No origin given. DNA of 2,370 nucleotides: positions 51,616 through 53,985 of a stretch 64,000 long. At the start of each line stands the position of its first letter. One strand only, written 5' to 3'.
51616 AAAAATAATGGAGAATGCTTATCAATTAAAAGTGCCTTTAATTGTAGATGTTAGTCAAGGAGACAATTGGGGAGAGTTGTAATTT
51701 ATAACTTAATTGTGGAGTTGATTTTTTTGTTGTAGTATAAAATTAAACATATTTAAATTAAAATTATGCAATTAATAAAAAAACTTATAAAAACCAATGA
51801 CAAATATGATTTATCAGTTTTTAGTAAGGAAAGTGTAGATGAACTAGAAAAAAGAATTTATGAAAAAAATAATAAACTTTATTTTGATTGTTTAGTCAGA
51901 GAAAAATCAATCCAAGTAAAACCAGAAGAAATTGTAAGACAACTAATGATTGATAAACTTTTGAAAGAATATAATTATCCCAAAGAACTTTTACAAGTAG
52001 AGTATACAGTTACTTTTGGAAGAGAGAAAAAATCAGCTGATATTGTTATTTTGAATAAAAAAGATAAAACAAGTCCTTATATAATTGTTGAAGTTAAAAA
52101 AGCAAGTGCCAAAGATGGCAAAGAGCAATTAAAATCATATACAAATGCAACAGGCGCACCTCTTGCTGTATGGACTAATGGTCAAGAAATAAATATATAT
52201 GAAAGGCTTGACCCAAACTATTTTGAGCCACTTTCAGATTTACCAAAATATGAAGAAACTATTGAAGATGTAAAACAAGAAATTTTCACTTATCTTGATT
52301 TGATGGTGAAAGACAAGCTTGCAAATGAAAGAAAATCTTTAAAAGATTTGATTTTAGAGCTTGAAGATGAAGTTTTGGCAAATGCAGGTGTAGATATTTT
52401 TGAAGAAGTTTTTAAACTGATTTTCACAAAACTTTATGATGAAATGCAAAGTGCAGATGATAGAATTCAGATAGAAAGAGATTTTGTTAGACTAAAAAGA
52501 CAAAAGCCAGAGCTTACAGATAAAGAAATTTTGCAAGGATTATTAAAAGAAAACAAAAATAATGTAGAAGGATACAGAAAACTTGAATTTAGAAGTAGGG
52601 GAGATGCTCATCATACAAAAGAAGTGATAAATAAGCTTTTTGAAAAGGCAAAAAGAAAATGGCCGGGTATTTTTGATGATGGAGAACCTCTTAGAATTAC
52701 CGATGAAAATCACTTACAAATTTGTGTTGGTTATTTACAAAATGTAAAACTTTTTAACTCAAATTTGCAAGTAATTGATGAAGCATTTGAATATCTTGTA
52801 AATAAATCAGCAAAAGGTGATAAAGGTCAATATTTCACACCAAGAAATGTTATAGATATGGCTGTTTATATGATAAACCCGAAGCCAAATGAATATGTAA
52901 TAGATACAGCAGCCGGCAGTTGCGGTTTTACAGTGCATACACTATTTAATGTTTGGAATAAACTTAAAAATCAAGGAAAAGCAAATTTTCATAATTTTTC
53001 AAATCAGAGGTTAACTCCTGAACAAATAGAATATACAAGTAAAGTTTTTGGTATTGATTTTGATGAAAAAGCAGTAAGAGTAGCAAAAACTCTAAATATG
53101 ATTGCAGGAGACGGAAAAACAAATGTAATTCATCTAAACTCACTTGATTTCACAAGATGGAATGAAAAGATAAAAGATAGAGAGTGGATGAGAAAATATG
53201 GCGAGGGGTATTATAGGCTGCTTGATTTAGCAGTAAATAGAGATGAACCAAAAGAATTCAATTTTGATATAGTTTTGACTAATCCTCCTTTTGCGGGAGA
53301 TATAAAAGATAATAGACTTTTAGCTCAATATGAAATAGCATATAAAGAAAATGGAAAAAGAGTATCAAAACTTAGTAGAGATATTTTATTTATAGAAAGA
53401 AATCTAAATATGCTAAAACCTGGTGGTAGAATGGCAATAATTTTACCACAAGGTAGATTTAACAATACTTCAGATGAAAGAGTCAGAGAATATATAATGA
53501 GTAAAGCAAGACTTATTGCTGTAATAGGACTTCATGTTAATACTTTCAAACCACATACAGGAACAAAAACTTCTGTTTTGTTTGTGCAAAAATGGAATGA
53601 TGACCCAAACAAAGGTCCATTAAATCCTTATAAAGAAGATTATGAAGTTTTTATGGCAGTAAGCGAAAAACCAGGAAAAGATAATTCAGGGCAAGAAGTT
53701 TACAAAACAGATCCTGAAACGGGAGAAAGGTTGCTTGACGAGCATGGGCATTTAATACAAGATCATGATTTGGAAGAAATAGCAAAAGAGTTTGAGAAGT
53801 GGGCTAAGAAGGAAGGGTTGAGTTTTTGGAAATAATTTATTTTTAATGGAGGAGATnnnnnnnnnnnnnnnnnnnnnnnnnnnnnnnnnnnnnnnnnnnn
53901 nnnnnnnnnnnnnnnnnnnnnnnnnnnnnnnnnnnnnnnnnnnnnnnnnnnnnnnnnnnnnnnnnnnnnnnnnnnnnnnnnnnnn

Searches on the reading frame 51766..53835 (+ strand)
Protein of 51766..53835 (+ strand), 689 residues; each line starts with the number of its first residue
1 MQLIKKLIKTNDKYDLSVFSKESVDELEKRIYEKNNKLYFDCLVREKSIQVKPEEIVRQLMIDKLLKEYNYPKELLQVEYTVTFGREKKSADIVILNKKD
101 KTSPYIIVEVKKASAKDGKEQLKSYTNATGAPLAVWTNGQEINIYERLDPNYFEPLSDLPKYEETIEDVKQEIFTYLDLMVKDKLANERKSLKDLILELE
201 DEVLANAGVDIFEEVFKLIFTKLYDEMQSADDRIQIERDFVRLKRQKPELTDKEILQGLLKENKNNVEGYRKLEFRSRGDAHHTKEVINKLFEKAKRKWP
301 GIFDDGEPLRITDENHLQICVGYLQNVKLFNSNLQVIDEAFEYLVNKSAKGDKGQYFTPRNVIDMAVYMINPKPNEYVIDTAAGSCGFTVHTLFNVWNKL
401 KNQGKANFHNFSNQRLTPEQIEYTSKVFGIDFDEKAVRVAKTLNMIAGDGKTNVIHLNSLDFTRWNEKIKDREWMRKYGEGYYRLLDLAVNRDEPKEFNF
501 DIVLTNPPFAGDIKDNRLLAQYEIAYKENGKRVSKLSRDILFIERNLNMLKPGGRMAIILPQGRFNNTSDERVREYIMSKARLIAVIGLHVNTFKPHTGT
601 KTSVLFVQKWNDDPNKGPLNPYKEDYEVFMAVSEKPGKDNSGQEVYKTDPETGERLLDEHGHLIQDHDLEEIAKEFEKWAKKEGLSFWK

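Call 3: search_protein_families(library=pfam, proteins=[window:51766-53832:+], max_evalue=0.01)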
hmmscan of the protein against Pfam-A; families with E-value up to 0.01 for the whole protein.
window:51766-53832:+ (689 aa): 3 families
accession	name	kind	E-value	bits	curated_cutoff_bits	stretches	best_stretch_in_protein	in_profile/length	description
PF02384.22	N6_Mtase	-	2.7e-31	109.5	20.4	1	336-623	5-237/311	N-6 DNA Methylase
PF13588.12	HSDR_N_2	-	3.7e-29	101.5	25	1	53-160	1-110/110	Type I restriction enzyme R protein N terminus (HSDR_N)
PF07669.17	Eco57I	-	2.2e-13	51.1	25.3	1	426-589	2-165/171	Eco57I restriction-modification methylase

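Call 4: search_protein_families(library=ncbifam, proteins=[window:51766-53832:+], max_evalue=0.01)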
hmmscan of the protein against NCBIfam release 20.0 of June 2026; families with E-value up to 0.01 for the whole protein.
window:51766-53832:+ (689 aa): 3 families
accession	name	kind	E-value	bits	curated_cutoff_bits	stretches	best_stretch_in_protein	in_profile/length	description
NF047738.1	antiphage_MADS2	equivalog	2.9e-95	319.9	720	1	42-660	8-616/654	methylation-associated defense system DNA methyltransferase MAD2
NF033452.1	BREX_1_MTaseX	exception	5.4e-08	31.2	500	1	499-615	507-619/1210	BREX-1 system adenine-specific DNA-methyltransferase PglX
NF033455.1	BREX_6_MTaseX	exception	0.00023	18.8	900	0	496-598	551-647/1319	BREX-6 system adenine-specific DNA-methyltransferase PglX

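Call 5: search_protein_families(library=padloc, proteins=[window:51766-53832:+], max_evalue=0.01)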
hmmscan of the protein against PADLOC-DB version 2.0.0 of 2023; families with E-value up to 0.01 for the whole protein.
window:51766-53832:+ (689 aa): 44 families (the best 25 are shown)
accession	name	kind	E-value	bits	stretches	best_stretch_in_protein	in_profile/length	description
PDLC03034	MTase_I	-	1.5e-264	877.4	2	255-688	228-669/672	Type I methyltransferase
PDLC03318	MTase_II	-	1.2e-77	259.9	1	42-661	23-676/723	Type II methyltransferase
PDLC03018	MTase_I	-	3e-46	156.2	2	31-520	4-480/749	Type I methyltransferase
PDLC03021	MTase_I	-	6.6e-43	145.2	2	201-461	12-262/491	Type I methyltransferase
PDLC04134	mad2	-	1.4e-42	144.1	1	54-682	5-490/492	mads_2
PDLC03030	MTase_I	-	3.3e-42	142.8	1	40-610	37-582/670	Type I methyltransferase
PDLC03218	MTase_II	-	6.3e-35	118.8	2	499-649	372-515/532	Type II methyltransferase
PDLC03026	MTase_I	-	2.4e-32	110.7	2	282-440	69-221/487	Type I methyltransferase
PDLC03317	MTase_II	-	6.3e-25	85.6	2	311-460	254-412/831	Type II methyltransferase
PDLC03624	REase_MTase_IIG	-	1.7e-21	73.9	1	317-630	381-666/1271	Type IIG restriction enzyme-methyltransferase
PDLC03025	MTase_I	-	2.4e-21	74.1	2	499-609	268-371/569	Type I methyltransferase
PDLC03357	MTase_II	-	2e-18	64.1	1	499-615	222-340/620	Type II methyltransferase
PDLC03023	MTase_I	-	6.3e-17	59.2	1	536-637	573-687/716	Type I methyltransferase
PDLC03311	MTase_II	-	5.1e-16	56.4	1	493-617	95-214/464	Type II methyltransferase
PDLC03031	MTase_I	-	7.1e-15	52.3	2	310-409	136-240/834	Type I methyltransferase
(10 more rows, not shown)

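Call 65: search_solved_structures(query=window:51766-53832:+, max_evalue=0.001, show_alignments=1)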
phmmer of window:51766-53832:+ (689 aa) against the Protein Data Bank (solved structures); distinct sequences matched with E-value up to 0.001: 11.
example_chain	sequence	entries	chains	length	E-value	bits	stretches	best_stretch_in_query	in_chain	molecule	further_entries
8w0p_A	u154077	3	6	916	1.1e-24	90.2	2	335-611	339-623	RM.BsaXI | site-specific DNA-methyltransferase (adenine-specific)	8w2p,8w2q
5ybb_A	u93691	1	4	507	1.8e-13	53.2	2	499-609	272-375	Type I restriction-modification system methyltransferase subunit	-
7vru_A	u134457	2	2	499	2.2e-13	52.9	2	499-609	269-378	Site-specific DNA-methyltransferase (adenine-specific)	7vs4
7eew_A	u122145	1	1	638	1.5e-12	50.2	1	499-608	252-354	Type I restriction-modification system methyltransferase subunit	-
2y7c_B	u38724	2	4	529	1.6e-12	50.1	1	268-391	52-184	TYPE I RESTRICTION ENZYME ECOKI M PROTEIN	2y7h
2ar0_A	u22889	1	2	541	1.7e-12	50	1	268-391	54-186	Type I restriction enzyme EcoKI M protein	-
3ufb_A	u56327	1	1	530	9.8e-12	47.5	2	334-395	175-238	Type I restriction-modification system methyltransferase subunit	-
2okc_A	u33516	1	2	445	2.5e-10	42.8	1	347-391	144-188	Type I restriction enzyme StySJI M protein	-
7vru_B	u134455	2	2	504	1.3e-06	30.5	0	320-401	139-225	Site-specific DNA-methyltransferase (adenine-specific)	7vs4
3khk_A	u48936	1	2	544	5.2e-05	25.2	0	332-392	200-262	Type I restriction-modification system methylation subunit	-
2f8l_A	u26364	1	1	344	0.00083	21.3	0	538-613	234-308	hypothetical protein lmo1582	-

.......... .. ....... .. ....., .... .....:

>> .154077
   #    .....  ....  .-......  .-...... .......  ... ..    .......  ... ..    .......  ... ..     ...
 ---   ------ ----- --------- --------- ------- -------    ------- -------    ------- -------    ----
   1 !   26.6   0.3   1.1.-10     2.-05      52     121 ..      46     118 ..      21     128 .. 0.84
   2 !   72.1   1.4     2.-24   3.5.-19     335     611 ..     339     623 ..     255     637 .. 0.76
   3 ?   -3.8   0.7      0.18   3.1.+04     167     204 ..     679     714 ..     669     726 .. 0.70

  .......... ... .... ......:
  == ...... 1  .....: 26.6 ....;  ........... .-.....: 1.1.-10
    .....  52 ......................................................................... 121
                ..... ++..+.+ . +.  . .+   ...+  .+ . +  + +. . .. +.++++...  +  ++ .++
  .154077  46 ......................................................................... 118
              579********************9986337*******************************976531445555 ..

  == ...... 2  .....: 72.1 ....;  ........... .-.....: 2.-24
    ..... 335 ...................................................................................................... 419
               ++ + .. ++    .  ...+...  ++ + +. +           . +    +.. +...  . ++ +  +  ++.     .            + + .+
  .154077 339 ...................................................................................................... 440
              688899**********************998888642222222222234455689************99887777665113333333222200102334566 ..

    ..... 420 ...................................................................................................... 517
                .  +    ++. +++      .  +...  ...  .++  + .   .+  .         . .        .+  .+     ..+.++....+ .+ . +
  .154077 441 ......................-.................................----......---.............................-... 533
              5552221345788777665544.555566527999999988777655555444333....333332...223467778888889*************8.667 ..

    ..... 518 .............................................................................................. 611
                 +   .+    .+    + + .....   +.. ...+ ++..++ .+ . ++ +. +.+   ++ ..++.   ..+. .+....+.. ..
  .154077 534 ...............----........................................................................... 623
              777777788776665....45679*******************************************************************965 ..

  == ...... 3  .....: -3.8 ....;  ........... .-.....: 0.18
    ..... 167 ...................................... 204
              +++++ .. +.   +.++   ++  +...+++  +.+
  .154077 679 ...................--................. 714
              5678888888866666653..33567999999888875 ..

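Call 69: find_encoding_contigs(protein=window:51766-53835:+, flank=6000, max_places=3)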
Protein window:51766-53835:+ (689 aa): no gene with exactly this product is on record in the collection.
